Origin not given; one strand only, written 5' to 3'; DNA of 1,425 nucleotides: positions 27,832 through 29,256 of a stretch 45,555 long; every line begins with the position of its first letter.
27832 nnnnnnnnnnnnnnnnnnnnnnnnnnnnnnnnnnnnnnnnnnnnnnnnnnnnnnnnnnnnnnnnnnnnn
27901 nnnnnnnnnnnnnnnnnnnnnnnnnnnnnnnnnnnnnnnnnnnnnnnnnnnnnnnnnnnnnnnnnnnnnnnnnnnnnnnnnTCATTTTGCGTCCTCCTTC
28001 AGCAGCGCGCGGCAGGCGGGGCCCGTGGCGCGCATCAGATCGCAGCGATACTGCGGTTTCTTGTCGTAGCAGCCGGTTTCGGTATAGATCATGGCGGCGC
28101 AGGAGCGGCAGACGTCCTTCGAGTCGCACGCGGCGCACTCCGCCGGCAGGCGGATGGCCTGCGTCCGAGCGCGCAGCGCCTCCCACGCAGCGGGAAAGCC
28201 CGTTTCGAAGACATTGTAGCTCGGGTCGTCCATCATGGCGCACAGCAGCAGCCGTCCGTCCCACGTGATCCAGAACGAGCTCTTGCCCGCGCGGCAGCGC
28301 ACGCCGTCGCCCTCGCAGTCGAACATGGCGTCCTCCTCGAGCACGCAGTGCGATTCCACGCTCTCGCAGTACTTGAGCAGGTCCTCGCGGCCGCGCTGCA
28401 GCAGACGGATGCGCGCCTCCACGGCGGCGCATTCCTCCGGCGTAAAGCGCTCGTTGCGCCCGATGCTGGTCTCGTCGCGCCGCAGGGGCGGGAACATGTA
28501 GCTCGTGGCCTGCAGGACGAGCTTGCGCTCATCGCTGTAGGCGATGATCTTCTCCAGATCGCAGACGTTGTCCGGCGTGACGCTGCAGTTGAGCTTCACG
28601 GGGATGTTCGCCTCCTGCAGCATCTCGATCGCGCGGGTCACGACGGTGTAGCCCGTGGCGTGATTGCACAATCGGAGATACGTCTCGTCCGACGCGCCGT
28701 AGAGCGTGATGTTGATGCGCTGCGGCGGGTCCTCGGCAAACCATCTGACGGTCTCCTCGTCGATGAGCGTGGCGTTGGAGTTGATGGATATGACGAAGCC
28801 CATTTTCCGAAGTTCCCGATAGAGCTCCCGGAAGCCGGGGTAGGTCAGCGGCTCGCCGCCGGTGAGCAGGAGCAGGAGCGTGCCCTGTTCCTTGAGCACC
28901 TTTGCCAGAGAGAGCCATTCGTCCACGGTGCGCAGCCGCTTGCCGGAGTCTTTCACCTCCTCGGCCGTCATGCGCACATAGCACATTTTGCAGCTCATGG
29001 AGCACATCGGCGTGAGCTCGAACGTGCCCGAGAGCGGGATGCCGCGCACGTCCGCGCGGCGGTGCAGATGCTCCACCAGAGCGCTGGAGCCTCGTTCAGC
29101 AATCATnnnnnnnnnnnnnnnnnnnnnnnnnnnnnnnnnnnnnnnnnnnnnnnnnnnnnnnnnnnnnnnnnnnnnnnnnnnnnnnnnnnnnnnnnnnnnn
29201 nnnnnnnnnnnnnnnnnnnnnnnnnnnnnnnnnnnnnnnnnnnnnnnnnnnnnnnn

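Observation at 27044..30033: Translationally coupled HprK-like P-loop / radical SAM-SPASM / single-pass membrane protein operon with no visible precursor peptide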

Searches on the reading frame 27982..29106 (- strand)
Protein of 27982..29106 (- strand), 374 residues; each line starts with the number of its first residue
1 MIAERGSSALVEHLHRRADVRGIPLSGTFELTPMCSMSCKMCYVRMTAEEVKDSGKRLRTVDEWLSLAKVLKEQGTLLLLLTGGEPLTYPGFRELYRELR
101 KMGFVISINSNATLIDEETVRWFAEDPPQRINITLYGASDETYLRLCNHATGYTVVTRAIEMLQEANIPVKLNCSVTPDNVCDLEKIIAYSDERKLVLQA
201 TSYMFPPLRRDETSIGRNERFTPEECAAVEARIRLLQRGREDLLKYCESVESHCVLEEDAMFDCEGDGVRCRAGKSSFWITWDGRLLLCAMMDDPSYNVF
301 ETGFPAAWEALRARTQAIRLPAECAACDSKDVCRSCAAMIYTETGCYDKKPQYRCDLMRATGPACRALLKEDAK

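Call 3: search_protein_families(library=pfam, proteins=[window:27982-29106:-], max_evalue=1)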
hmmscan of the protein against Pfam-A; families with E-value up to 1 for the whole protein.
window:27982-29106:- (374 aa): 5 families
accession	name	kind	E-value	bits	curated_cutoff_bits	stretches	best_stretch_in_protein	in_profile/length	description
PF04055.27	Radical_SAM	-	4.6e-25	89.1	29.5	1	30-188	2-163/166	Radical SAM superfamily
PF13186.11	SPASM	-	0.00054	20.6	21.5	1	271-336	1-66/67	Iron-sulfur cluster-binding domain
PF13353.11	Fer4_12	-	0.011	16.5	22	1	35-101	15-79/137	4Fe-4S single cluster domain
PF00590.25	TP_methylase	-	0.11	12.8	27.8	1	50-109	56-114/212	Tetrapyrrole (Corrin/Porphyrin) Methylases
PF00111.32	Fer2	-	0.19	12.1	21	0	313-367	25-74/77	2Fe-2S iron-sulfur cluster binding domain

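Call 4: search_protein_families(library=ncbifam, proteins=[window:27982-29106:-], max_evalue=1)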
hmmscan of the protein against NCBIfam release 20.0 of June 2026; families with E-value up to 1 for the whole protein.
window:27982-29106:- (374 aa): 61 families (the best 25 are shown)
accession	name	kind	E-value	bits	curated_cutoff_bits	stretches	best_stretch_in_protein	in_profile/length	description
TIGR04545.1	rSAM_ahbD_hemeb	equivalog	1.9e-22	80.1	500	2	29-192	4-163/339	heme b synthase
TIGR04250.1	SCM_rSAM_ScmE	equivalog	4.2e-18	65.4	400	1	26-190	4-164/358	SynChlorMet cassette radical SAM/SPASM protein ScmE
TIGR02666.1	moaA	equivalog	7.3e-17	61.3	284.05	1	31-204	16-193/336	GTP 3',8-cyclase MoaA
TIGR04055.1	rSAM_NirJ2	equivalog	1.7e-16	60.7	500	1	31-347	6-315/326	putative heme d1 biosynthesis radical SAM protein NirJ2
TIGR04053.2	TIGR04053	equivalog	2.6e-16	59.9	395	1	23-201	6-183/366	TIGR04053 family radical SAM/SPASM domain-containing protein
TIGR02668.1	moaA_archaeal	equivalog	3e-16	59.3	325.25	1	30-301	15-277/303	GTP 3',8-cyclase MoaA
TIGR04082.1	rSAM_for_selen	equivalog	7e-16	58.1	350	1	30-342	204-502/516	thio(seleno)oxazole modification radical SAM maturase SbtM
TIGR04051.1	rSAM_NirJ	equivalog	7.1e-16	58.1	515.45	1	30-195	7-167/354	heme d1 biosynthesis radical SAM protein NirJ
TIGR03962.1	mycofact_rSAM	equivalog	1.5e-14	53.9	265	1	24-351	11-327/339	mycofactocin radical SAM maturase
NF038283.1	viperin_w_prok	equivalog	1.8e-14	53.6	180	1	29-192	6-179/281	viperin family antiviral radical SAM protein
NF001199.0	PRK00164.2-1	equivalog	2.1e-14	53.4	231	1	30-206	17-190/308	GTP 3',8-cyclase MoaA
TIGR02109.1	PQQ_syn_pqqE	equivalog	2.9e-13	49.5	381.35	1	22-191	4-169/358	pyrroloquinoline quinone biosynthesis protein PqqE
NF045574.1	sacti_mat_StsB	exception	1.2e-12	47.5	625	1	30-193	101-258/466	StsB family radical SAM/SPASM domain sactipeptide maturase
NF050035.1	rSAM_WgK_link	exception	1.7e-12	47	650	1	30-211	14-191/367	radical SAM/SPASM peptide maturase WgkB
TIGR04347.1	pseudo_SAM_Halo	equivalog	3.1e-12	46.5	525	2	29-189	42-197/390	TIGR04347 family pseudo-SAM/SPASM protein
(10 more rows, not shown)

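Call 56: search_solved_structures(query=window:27982-29106:-, max_evalue=0.001)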
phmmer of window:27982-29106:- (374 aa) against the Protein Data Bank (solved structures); distinct sequences matched with E-value up to 0.001: 7.
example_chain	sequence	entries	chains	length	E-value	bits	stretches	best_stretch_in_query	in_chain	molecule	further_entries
6efn_A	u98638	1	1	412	2.7e-11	46.2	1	22-188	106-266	Sporulation killing factor maturation protein SkfB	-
2fb2_A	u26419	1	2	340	4.5e-06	29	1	28-177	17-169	Molybdenum cofactor biosynthesis protein A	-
1tv7_A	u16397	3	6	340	5.5e-06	28.7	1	29-177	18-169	Molybdenum cofactor biosynthesis protein A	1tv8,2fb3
2yx0_A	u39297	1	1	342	0.00026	23.2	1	81-216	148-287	radical sam enzyme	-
4k37_A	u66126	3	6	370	0.00036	22.8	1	34-197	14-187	Anaerobic sulfatase-maturating enzyme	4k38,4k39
4k36_A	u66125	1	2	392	0.00041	22.6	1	34-197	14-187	Anaerobic sulfatase-maturating enzyme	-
5v1q_A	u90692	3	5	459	0.00086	21.5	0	19-129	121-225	Radical SAM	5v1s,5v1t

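Call 78: search_protein_families(library=padloc, proteins=[window:27982-29106:-], max_evalue=0.01)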
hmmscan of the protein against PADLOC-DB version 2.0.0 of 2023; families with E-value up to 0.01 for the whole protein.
window:27982-29106:- (374 aa): 3 families
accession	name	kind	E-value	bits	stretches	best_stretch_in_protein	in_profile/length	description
PDLC02903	pVip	-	1.1e-16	59.1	1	29-200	4-171/257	Viperins not associated with kinases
PDLC02904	pVip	-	5.9e-13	46.9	1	28-200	6-175/262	Viperins associated with kinases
PDLC02905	pVip-kinase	-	0.00079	16.8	1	6-117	164-274/474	Viperin-kinase fusion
